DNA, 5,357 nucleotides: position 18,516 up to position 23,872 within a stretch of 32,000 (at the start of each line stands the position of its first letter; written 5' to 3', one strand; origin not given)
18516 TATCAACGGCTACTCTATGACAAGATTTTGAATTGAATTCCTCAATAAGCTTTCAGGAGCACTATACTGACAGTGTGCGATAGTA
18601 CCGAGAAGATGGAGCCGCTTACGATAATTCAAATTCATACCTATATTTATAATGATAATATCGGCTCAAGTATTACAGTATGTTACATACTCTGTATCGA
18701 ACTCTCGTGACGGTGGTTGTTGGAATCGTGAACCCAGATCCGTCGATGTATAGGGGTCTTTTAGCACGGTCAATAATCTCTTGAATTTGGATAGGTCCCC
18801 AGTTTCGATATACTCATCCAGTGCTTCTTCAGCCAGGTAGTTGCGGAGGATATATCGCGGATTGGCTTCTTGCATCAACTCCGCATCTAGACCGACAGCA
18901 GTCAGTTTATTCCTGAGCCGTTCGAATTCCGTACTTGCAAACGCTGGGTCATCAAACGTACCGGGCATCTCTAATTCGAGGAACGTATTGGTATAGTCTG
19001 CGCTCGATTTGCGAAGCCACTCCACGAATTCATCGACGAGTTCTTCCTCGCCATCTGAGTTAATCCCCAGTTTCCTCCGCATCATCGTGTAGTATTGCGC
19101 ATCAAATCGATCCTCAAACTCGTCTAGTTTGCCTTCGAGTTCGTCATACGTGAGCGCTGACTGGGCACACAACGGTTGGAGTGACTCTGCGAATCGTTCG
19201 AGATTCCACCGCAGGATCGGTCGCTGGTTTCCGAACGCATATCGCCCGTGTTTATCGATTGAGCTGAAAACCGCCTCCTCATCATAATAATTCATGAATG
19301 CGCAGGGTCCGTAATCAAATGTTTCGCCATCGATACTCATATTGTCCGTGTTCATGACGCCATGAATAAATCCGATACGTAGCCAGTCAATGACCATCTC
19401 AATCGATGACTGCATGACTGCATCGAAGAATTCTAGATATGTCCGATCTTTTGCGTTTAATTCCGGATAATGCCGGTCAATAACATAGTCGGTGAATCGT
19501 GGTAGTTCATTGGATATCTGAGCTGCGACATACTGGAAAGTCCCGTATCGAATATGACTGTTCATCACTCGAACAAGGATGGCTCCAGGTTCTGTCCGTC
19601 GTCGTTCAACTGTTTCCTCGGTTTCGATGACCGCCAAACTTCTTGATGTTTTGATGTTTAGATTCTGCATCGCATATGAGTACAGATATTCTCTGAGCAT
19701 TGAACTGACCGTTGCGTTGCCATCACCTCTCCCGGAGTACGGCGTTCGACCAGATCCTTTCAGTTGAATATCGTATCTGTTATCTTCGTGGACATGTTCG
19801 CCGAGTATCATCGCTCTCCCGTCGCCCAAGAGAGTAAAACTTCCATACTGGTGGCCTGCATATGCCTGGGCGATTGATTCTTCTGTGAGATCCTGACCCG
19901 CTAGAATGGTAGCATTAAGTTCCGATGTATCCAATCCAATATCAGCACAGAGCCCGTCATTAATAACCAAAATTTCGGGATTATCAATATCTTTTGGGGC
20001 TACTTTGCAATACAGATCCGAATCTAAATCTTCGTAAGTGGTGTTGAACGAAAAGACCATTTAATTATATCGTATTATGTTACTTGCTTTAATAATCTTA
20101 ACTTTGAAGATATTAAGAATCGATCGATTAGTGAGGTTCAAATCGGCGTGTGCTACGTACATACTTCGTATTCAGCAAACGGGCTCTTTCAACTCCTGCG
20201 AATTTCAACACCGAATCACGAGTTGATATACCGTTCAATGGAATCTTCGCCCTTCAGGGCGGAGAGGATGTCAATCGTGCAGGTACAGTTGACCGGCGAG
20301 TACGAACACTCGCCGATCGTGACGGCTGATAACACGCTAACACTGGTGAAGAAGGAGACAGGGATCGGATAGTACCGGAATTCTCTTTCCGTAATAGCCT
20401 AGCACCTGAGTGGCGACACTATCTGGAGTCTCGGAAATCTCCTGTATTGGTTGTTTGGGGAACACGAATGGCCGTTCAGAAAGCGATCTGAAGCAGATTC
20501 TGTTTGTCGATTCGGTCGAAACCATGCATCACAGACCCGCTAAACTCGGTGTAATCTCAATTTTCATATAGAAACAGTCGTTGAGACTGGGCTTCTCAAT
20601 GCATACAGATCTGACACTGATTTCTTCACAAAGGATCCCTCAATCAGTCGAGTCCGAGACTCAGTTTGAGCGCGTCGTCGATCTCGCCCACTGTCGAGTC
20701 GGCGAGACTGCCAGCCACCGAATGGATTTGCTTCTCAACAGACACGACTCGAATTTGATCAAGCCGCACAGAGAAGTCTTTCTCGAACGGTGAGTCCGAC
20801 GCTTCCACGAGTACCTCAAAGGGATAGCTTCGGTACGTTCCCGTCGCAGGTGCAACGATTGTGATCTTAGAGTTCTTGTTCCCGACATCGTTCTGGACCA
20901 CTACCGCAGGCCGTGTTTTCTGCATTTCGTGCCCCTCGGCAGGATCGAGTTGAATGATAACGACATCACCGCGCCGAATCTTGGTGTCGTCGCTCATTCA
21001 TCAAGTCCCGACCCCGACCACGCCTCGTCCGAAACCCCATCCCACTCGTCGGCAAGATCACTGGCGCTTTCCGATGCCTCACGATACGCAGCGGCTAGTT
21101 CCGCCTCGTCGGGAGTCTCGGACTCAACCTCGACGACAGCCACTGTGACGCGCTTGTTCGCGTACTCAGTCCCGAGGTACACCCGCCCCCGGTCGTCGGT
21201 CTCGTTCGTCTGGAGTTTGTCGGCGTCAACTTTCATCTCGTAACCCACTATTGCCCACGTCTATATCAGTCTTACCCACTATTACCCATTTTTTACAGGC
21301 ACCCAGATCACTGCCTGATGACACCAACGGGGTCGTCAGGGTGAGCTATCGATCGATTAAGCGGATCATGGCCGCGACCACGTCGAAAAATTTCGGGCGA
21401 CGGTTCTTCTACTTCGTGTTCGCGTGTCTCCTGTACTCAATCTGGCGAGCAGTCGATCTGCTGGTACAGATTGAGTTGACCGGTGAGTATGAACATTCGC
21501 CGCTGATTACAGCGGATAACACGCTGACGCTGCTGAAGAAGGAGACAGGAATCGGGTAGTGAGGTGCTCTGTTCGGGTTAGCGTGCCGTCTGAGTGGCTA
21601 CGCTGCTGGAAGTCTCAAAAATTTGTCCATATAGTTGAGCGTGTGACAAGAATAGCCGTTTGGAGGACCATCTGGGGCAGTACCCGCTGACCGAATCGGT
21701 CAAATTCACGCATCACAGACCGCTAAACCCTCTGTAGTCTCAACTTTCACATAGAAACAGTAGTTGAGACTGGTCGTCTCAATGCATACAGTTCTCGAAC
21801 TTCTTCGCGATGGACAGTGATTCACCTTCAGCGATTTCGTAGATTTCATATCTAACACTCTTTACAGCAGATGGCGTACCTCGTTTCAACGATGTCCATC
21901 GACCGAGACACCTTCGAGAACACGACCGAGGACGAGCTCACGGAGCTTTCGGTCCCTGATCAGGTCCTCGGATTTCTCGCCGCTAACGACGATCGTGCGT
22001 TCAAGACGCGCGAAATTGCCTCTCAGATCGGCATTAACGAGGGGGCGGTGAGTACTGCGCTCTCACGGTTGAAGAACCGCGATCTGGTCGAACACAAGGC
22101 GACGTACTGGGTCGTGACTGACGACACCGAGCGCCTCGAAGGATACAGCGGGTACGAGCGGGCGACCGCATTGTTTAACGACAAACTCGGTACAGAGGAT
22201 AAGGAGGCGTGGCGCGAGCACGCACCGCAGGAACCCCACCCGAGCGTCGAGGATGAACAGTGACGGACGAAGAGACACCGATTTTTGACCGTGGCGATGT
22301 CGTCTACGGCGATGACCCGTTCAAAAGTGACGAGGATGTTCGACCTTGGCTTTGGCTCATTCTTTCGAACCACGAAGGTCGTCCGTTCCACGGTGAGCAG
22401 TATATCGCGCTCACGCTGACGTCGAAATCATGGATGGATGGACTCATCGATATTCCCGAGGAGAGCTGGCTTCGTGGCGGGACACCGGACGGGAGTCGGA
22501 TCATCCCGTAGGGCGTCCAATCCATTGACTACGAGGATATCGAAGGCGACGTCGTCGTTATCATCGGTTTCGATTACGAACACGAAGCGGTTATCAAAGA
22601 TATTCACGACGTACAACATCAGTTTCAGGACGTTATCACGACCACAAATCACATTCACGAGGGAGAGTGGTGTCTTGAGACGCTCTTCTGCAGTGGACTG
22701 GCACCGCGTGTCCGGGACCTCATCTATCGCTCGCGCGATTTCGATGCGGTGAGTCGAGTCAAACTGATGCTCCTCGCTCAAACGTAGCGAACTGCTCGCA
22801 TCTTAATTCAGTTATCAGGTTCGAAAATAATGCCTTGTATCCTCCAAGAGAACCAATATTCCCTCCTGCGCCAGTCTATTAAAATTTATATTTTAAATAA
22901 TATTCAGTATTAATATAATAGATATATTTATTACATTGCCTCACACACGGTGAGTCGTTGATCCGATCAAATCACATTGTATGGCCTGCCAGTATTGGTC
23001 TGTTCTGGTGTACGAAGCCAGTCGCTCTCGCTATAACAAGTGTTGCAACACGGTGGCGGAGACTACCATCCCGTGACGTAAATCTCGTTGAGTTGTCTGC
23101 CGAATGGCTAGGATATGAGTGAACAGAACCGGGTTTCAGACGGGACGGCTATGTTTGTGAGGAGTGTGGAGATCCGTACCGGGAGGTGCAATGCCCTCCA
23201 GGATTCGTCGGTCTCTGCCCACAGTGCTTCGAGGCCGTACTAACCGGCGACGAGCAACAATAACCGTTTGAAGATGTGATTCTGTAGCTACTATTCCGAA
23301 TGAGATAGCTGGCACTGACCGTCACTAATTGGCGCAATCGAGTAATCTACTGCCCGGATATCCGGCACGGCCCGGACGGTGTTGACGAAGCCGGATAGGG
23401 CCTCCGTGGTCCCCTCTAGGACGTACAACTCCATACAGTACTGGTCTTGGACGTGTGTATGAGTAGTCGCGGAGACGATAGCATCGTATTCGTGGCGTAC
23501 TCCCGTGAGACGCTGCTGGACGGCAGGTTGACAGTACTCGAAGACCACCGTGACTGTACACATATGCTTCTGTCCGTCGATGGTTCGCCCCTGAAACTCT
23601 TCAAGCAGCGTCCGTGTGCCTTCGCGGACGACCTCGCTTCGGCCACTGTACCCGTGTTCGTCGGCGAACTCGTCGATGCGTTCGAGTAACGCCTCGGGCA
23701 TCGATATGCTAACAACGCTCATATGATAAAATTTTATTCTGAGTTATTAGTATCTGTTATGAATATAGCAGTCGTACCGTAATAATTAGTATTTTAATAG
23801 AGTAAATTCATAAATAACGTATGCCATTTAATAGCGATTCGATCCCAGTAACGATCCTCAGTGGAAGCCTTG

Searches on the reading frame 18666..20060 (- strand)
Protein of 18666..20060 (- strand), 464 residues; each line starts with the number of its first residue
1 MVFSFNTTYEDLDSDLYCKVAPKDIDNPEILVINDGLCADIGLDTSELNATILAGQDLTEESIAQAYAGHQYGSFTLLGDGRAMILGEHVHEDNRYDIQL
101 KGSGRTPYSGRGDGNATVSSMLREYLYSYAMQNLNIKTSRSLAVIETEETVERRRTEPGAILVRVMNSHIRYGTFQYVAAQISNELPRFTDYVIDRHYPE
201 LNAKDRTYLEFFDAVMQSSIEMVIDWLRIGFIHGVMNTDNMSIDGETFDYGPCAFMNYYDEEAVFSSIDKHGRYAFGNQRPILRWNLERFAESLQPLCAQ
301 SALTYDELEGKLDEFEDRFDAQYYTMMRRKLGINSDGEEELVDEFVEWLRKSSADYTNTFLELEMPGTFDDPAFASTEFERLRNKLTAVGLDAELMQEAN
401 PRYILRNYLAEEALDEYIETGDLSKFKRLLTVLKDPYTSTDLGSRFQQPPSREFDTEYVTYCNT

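Call 48: search_protein_families(library=pfam, proteins=[window:18666-20060:-], max_evalue=0.001)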
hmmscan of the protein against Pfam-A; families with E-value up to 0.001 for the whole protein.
window:18666-20060:- (464 aa): 1 family
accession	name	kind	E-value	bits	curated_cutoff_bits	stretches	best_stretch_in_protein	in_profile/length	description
PF02696.19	SelO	-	6.8e-105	351.9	22.8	1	4-432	6-464/466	Protein adenylyltransferase SelO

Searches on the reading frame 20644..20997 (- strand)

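Call 48: search_protein_families(library=pfam, proteins=[window:20644-20997:-], max_evalue=0.001)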
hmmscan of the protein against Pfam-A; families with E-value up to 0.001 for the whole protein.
window:20644-20997:- (117 aa): 1 family
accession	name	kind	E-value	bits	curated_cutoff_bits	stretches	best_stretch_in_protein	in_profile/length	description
PF02452.23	PemK_toxin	-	4.7e-26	91.6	23.1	1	8-114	1-109/109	PemK-like, MazF-like toxin of type II toxin-antitoxin system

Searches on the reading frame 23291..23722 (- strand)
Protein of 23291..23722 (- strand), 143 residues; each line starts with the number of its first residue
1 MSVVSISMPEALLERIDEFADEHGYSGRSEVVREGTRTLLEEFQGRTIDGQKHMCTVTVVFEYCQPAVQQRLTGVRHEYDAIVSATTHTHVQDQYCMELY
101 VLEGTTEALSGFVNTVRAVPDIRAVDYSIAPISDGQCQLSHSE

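Call 48: search_protein_families(library=pfam, proteins=[window:23291-23722:-], max_evalue=0.001)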
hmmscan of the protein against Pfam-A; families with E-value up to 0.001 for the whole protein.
window:23291-23722:- (143 aa): 2 families
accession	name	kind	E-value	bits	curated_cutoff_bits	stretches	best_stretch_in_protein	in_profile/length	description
PF08753.17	NikR_C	-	2.3e-20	73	22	1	54-129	1-76/77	NikR C terminal nickel binding domain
PF01402.27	RHH_1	-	8.8e-06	25.9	20.5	1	4-34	2-31/39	Ribbon-helix-helix protein, copG family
